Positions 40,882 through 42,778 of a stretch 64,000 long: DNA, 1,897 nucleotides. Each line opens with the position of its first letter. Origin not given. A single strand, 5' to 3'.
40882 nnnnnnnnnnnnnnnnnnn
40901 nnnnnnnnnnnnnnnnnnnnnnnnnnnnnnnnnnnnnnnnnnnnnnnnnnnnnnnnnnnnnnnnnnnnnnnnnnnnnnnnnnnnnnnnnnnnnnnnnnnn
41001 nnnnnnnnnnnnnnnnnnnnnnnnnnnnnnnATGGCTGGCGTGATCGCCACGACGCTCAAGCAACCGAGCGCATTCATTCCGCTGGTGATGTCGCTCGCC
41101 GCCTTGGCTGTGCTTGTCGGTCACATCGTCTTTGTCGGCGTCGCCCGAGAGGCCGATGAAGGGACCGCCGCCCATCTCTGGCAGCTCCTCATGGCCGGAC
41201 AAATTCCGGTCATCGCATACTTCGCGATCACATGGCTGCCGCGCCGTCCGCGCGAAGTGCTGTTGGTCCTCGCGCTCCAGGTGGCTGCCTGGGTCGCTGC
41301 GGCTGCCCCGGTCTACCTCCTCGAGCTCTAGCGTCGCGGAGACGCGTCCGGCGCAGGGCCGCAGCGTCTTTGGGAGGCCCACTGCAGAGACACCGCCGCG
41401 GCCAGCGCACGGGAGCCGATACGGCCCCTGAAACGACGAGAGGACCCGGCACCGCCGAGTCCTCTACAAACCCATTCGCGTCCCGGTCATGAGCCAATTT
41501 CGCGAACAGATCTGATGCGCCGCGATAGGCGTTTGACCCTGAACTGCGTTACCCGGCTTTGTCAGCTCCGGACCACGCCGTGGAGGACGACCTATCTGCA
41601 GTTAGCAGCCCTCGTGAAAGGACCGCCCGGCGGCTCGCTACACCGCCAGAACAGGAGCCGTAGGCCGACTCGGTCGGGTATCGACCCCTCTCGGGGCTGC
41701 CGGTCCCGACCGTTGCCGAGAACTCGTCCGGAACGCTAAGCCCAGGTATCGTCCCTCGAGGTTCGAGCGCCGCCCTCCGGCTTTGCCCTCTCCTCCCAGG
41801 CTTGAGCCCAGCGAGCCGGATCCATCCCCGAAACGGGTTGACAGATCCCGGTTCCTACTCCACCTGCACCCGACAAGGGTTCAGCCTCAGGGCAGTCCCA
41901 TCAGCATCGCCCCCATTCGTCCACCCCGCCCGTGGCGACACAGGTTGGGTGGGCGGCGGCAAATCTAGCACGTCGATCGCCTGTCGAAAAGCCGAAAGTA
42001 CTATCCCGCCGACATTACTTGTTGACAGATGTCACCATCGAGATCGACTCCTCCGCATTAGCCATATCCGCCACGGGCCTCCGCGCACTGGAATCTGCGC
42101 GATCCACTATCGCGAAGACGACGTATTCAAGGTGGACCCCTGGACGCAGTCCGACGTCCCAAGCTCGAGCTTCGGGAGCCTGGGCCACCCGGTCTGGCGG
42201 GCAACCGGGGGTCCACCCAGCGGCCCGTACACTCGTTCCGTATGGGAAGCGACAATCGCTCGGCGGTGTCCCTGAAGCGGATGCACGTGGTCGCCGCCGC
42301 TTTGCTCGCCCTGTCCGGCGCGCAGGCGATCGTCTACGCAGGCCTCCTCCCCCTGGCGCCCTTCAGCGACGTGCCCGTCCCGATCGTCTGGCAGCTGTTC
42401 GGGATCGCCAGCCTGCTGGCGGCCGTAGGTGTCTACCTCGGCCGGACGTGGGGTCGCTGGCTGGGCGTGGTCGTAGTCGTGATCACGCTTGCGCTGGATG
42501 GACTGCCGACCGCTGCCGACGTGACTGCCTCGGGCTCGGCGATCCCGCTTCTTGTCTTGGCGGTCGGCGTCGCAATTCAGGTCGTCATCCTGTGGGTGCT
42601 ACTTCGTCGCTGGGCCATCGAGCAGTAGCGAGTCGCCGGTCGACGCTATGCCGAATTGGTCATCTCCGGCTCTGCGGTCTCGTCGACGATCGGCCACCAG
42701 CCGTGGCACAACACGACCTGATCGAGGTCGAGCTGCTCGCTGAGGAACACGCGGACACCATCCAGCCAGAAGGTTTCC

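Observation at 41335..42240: About 900 bp ORF-free, lower-GC segment beside the orphan tRNA half: candidate structured ncRNA or decayed element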

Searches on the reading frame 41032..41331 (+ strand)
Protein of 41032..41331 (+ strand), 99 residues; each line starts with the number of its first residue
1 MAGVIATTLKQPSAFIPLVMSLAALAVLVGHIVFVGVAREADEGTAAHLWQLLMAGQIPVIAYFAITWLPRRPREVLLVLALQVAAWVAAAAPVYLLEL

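Call 11: find_encoding_contigs(protein=window:41032-41331:+, flank=6000, max_places=10)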
Protein window:41032-41331:+ (99 aa): 1 contig read that carries it; 1 place shown.
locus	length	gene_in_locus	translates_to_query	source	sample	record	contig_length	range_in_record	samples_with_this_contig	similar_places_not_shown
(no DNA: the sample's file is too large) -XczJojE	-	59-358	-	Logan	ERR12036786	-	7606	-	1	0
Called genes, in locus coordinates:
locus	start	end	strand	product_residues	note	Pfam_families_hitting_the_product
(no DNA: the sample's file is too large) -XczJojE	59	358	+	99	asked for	-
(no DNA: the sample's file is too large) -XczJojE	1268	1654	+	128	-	-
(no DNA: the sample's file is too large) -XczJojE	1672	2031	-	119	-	-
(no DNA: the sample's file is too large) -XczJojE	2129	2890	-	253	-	-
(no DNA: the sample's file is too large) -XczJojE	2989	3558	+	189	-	-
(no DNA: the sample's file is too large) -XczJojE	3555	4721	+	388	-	-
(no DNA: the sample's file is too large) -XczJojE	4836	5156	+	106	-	PF08734:GYD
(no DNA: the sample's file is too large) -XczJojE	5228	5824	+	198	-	-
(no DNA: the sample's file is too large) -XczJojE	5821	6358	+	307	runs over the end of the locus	PF01148:CTP_transf_1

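Call 14: search_protein_families(library=pfam, max_evalue=0.01, proteins=[window:41032-41331:+])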
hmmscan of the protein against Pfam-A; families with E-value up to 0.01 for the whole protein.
window:41032-41331:+ (99 aa): 0 families

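Call 49: find_homologous_proteins(query=window:41032-41331:+, max_evalue=0.01)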
Query window:41032-41331:+ (99 aa): 3369 proteins with E <= 0.01 among 3408 candidates; the best 120 are listed.
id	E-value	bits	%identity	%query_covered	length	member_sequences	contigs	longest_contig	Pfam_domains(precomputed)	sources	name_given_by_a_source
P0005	1.6e-52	194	100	100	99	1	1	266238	-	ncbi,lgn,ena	-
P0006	1.7e-40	155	82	97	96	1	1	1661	-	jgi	jgi:hypothetical protein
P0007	5.5e-40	153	79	95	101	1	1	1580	-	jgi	jgi:hypothetical protein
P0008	1.4e-39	152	83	95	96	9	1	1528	-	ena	-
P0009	3.0e-39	151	82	93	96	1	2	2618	-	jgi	jgi:hypothetical protein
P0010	3.3e-39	151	84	92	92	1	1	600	-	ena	-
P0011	6.7e-39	150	77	76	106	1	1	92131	-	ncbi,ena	-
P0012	2.0e-38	148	78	93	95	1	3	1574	-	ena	-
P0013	2.5e-38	148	82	93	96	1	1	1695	-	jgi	jgi:hypothetical protein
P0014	3.1e-38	148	77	97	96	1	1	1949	-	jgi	jgi:hypothetical protein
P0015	3.4e-38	148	75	96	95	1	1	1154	-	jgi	jgi:hypothetical protein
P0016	4.6e-38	147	76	94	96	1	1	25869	-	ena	-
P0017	5.8e-38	147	81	94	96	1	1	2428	-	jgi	-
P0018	7.1e-38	147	80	95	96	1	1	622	-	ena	-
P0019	8.1e-38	146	80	94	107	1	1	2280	-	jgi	jgi:hypothetical protein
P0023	3.3e-37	145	78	94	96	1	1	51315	-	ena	-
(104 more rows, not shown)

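Call 50: find_encoding_contigs(protein=P0011, flank=5000, max_places=3)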
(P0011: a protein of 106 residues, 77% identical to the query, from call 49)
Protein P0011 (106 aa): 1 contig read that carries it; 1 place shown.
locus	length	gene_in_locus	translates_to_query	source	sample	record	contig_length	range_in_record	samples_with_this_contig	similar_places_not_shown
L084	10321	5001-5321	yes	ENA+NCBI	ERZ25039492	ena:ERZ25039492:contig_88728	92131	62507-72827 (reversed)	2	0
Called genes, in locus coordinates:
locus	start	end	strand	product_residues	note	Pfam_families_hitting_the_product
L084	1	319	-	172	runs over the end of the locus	PF00476:DNA_pol_A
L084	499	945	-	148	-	PF00476:DNA_pol_A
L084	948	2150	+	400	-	-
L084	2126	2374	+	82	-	-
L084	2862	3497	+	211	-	-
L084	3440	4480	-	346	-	PF04542:Sigma70_r2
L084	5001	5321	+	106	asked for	-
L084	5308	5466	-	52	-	-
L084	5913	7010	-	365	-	PF04188:Mannosyl_trans2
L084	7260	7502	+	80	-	-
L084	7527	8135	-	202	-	-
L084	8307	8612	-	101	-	-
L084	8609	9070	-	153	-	-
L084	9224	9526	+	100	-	-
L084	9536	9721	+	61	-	-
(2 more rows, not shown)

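Call 51: find_encoding_contigs(protein=P0023, flank=5000, max_places=3)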
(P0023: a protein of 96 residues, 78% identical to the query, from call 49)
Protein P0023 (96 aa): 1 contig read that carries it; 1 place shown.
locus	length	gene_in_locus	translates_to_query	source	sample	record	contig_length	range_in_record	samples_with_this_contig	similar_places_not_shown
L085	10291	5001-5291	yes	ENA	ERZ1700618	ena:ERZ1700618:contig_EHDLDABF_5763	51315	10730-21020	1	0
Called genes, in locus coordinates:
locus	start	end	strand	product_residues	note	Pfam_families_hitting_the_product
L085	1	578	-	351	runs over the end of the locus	PF16881:LIAS_N, PF04055:Radical_SAM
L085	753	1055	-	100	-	-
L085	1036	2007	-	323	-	PF01073:3Beta_HSD, PF01370:Epimerase, PF02254:TrkA_N (weak), PF02719:Polysacc_synt_2 (weak), PF04321:RmlD_sub_bind (weak), PF05368:NmrA, PF13460:NAD_binding_10, PF16363:GDP_Man_Dehyd, +1 more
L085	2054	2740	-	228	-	PF00198:2-oxoacid_dh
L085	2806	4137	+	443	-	-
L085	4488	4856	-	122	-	PF08818:DUF1801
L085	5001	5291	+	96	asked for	-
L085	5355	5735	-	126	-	PF07366:SnoaL, PF12680:SnoaL_2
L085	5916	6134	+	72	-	-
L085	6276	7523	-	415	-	PF01717:Meth_synt_2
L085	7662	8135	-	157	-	PF07883:Cupin_2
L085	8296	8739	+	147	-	-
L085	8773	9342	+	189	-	-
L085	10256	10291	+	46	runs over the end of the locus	-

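Call 52: find_encoding_contigs(protein=P0016, flank=5000, max_places=3)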
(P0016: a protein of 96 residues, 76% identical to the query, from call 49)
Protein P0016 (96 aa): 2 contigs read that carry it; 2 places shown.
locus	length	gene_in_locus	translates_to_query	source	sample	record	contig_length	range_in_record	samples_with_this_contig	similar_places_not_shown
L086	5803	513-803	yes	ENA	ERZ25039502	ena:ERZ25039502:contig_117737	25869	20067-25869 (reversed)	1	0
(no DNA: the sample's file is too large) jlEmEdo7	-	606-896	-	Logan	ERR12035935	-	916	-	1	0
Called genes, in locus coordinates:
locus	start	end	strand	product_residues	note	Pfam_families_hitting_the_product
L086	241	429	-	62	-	-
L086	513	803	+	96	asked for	-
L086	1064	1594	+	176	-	-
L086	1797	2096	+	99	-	-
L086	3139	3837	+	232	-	PF00392:GntR, PF07729:FCD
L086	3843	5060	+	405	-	PF01546:Peptidase_M20, PF07687:M20_dimer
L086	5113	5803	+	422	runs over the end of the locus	PF13407:Peripla_BP_4, PF00532:Peripla_BP_1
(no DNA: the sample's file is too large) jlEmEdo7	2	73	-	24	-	?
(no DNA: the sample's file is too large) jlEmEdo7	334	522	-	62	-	-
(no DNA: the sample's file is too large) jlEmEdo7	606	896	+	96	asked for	-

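Call 54: find_related_loci(query=window:41032-41331:+, collection=metagenome_contigs, flank=3000)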
Query window:41032-41331:+ (99 aa) in metagenome_contigs; peptide patterns used: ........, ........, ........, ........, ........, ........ (x = any residue, [..] = any of these).
600 stretches matched a pattern (row limit reached: there are more); 296 encode a relative of the query (tblastn E <= 1e-3); the best 80 are kept; 80 distinct loci.
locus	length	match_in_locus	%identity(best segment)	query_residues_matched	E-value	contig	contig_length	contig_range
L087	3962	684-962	70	7-99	1e-39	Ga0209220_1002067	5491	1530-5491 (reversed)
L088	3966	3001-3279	76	7-99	2e-39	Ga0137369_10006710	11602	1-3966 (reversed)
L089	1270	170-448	70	7-99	8e-40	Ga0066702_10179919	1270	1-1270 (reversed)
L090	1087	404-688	63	5-99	3e-39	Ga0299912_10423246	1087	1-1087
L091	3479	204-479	75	7-98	7e-38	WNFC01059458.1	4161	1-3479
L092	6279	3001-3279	70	7-99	3e-37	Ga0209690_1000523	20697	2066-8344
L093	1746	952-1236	64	5-99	3e-37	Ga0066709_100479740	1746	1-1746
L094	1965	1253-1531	72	7-99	3e-37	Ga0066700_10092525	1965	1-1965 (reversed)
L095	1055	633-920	66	4-99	3e-38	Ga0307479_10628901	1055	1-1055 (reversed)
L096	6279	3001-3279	73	7-99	1e-36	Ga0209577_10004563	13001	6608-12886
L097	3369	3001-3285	61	5-99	2e-36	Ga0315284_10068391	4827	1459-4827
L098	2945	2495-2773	62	7-99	3e-36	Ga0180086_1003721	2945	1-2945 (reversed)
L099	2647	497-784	63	4-99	5e-36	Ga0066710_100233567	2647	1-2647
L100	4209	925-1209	61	5-99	8e-36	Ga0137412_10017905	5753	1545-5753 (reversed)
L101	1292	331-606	65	7-98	6e-36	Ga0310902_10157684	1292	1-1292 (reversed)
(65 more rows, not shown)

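Call 67: find_related_loci(query=window:41032-41331:+, collection=viral_contigs, flank=3000)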
Query window:41032-41331:+ (99 aa) in viral_contigs; peptide patterns used: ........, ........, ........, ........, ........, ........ (x = any residue, [..] = any of these).
129 stretches matched a pattern, but none encodes a relative of the query by tblastn (E <= 1e-3).

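Call 73: find_encoding_contigs(protein=P0009, flank=3000, max_places=4)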
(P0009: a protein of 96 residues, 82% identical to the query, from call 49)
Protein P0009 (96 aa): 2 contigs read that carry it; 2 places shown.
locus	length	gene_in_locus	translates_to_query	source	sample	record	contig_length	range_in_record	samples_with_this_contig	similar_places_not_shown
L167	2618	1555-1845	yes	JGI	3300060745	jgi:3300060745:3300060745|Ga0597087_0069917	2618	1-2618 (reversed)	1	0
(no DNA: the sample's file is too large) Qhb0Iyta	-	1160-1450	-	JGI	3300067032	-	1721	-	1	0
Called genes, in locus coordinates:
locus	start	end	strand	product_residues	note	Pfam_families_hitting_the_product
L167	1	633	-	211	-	?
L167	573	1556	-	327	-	-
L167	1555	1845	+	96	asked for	-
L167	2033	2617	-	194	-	?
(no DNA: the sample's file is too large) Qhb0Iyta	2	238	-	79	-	?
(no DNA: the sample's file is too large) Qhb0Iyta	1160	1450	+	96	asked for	-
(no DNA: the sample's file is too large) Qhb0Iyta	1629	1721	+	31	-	?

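Call 74: find_encoding_contigs(protein=P0006, flank=3000, max_places=4)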
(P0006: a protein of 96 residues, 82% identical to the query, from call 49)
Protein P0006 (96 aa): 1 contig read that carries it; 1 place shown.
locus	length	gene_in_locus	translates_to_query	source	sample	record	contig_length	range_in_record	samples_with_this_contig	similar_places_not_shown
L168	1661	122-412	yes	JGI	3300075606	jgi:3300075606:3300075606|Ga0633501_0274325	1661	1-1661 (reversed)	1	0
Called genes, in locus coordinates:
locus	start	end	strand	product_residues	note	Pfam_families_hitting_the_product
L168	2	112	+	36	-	?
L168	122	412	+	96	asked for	-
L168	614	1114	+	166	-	PF07452:CHRD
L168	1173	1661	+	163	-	?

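Call 75: find_encoding_contigs(protein=P0013, flank=3000, max_places=4)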
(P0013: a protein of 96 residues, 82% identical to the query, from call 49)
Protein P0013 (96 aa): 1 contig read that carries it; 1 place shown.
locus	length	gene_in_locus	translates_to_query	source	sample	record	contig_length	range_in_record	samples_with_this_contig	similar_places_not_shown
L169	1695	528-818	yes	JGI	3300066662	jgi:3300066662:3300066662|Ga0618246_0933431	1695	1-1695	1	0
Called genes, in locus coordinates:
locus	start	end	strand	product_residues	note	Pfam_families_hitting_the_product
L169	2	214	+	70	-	?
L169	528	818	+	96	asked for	-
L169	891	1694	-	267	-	?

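Call 76: find_encoding_contigs(protein=P0008, flank=3000, max_places=4)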
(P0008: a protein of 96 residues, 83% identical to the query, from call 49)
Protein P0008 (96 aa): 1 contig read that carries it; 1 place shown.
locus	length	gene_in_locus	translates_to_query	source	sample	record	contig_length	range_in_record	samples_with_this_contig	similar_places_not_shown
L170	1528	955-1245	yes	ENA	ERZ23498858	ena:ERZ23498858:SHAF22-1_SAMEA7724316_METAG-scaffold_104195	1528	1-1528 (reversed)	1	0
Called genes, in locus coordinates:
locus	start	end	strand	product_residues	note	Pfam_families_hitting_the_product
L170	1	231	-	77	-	?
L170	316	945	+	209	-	-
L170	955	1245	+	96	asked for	-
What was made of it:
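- Tried and rejected: Synteny through the left-flank gene: 87 loci were fetched (calls 50-52, 54, 73-76).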

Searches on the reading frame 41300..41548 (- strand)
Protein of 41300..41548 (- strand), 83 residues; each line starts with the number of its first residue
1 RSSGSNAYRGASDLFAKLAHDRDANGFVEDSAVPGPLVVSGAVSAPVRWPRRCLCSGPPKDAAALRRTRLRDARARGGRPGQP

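Call 13: search_protein_families(library=pfam, max_evalue=1, proteins=[window:41300-41548:-])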
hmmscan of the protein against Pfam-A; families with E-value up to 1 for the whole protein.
seq(83 aa): 0 families

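Call 61: search_protein_families(library=phrogs, max_evalue=1, proteins=[window:41300-41548:-])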
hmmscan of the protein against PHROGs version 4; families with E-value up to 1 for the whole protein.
seq(83 aa): 0 families

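Call 62: search_protein_families(library=ncbifam, max_evalue=1, proteins=[window:41300-41548:-])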
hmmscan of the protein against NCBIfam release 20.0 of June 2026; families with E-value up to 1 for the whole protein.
seq(83 aa): 0 families

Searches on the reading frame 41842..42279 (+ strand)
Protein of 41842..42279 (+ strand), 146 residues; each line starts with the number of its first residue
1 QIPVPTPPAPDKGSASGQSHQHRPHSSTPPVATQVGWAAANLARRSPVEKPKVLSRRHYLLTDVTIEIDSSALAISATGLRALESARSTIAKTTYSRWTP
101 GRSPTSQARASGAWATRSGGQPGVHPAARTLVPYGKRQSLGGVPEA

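Call 13: search_protein_families(library=pfam, max_evalue=1, proteins=[window:41842-42279:+])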
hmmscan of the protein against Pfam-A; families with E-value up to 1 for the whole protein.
seq(146 aa): 0 families

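Call 61: search_protein_families(library=phrogs, max_evalue=1, proteins=[window:41842-42279:+])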
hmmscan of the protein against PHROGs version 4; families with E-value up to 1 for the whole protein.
seq(146 aa): 2 families
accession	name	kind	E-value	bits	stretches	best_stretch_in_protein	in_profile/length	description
phrog_35546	-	unknown function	0.034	15.2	1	93-119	4-31/118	-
phrog_20502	-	unknown function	0.53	10.7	1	29-69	33-73/218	-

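Call 62: search_protein_families(library=ncbifam, max_evalue=1, proteins=[window:41842-42279:+])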
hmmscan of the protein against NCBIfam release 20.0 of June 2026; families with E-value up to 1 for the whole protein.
seq(146 aa): 0 families

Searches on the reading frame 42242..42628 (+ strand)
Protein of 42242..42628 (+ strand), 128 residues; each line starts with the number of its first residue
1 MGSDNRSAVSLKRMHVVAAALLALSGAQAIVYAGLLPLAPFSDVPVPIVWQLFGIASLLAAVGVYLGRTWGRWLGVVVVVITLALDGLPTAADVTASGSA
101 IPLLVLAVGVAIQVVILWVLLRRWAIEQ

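Call 10: find_encoding_contigs(protein=window:42242-42628:+, flank=6000, max_places=10)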
Protein window:42242-42628:+ (128 aa): 2 contigs read that carry it; 2 places shown.
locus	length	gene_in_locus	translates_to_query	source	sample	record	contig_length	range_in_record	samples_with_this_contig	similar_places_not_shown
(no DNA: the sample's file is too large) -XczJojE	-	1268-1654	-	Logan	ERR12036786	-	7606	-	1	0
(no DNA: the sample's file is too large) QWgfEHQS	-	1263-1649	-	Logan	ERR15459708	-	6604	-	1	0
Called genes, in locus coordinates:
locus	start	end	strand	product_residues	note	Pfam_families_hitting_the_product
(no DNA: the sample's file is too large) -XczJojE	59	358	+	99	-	-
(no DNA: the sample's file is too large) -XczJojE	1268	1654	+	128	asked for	-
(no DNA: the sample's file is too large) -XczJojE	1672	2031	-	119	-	-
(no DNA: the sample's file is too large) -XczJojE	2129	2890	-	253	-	-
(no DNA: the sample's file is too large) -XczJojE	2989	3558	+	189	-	-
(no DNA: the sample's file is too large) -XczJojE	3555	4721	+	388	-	-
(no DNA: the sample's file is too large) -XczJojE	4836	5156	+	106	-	PF08734:GYD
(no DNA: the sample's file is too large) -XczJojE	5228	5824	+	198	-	-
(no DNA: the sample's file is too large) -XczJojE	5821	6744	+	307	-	PF01148:CTP_transf_1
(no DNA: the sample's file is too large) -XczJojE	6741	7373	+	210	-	PF01553:Acyltransferase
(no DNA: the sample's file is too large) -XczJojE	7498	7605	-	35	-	?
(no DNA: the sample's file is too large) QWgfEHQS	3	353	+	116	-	?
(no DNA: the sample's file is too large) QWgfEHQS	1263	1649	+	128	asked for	-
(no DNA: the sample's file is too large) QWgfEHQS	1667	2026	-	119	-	-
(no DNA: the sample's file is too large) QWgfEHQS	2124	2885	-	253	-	-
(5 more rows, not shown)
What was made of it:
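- Checked: Gene callers on two independent same-species Logan contigs leave the same ~909-bp gap (calls 10, 11).
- The same gap is left by gene callers on two independent contigs (calls 10, 11). Gene callers on three assemblies called nothing here (calls 10, 11).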

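Call 14: search_protein_families(library=pfam, max_evalue=0.01, proteins=[window:42242-42628:+])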
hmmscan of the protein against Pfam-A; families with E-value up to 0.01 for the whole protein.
window:42242-42628:+ (128 aa): 1 family
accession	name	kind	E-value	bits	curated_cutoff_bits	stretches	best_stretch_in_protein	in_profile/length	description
PF09900.14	DUF2127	-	0.00017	22.3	24.3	1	52-119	76-139/140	Predicted membrane protein (DUF2127)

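Call 22: find_homologous_proteins(query=window:42242-42628:+, max_evalue=0.001)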
Query window:42242-42628:+ (128 aa): 4 proteins with E <= 0.001 among 1417 candidates.
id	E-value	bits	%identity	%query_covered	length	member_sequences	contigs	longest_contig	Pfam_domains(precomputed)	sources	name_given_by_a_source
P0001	1.2e-69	250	100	100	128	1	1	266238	-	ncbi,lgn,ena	-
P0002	4.2e-30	122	55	97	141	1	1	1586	-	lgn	-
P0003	8.5e-26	108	59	63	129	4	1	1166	-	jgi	jgi:hypothetical protein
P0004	1.6e-24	104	49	77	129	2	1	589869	-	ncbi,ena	-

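Call 23: find_encoding_contigs(protein=P0004, flank=10000, max_places=4)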
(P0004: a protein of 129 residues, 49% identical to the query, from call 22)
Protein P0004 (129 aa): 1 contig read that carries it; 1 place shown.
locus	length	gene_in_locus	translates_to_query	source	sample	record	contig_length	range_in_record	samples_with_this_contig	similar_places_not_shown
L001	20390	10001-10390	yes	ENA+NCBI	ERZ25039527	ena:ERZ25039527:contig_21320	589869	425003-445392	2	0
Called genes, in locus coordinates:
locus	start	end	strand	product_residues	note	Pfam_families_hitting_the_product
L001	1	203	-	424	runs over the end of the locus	PF00079:Serpin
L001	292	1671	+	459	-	PF01212:Beta_elim_lyase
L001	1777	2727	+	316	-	PF21948:LplA-B_cat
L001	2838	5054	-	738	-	-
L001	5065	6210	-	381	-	PF13088:BNR_2 (faint)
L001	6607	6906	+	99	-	-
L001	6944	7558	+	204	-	-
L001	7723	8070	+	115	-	PF01906:YbjQ_1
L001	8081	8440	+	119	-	-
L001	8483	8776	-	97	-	-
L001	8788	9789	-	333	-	-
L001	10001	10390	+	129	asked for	-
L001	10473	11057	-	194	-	-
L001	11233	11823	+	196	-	PF12079:DUF3558 (weak)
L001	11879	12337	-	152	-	PF03449:GreA_GreB_N, PF01272:GreA_GreB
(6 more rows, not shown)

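Call 24: find_encoding_contigs(protein=P0002, flank=10000, max_places=4)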
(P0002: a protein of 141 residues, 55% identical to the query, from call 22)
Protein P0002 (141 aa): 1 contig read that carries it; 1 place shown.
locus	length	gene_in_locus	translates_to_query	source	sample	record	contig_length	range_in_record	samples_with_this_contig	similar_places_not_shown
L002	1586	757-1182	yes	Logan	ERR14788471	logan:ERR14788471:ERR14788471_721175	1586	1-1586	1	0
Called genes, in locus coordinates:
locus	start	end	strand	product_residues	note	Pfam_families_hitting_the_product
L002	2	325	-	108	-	?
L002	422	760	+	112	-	-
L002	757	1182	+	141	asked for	-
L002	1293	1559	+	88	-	PF02604:PhdYeFM_antitox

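Call 25: find_encoding_contigs(protein=P0003, flank=10000, max_places=4)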
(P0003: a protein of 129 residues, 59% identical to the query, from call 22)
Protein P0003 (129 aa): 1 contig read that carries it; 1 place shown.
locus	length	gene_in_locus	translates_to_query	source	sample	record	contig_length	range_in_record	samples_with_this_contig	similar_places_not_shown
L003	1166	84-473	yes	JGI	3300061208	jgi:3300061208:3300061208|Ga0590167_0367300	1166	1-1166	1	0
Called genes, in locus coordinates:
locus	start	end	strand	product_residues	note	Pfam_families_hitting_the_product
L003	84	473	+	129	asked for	-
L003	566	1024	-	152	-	PF03449:GreA_GreB_N, PF01272:GreA_GreB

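Call 68: find_related_loci(query=window:42242-42628:+, collection=viral_contigs, flank=3000)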
Query window:42242-42628:+ (128 aa) in viral_contigs; peptide patterns used: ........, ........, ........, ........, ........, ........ (x = any residue, [..] = any of these).
11 stretches matched a pattern, but none encodes a relative of the query by tblastn (E <= 1e-3).
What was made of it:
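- Tried and rejected: No viral relatives of either flanking gene (calls 67, 68).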

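Call 78: list_cluster_members(proteins=[P0001, P0005])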
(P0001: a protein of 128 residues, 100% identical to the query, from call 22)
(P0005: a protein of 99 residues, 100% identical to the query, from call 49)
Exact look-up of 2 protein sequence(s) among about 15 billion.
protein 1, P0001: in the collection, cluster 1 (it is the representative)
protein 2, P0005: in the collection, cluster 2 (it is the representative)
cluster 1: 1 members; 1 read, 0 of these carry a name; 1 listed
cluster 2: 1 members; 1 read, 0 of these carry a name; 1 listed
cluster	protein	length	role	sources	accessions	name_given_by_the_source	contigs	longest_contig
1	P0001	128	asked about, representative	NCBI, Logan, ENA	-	-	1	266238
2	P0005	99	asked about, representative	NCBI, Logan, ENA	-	-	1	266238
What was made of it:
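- Tried and rejected: Organism name through cluster look-up: no names are held (call 78).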
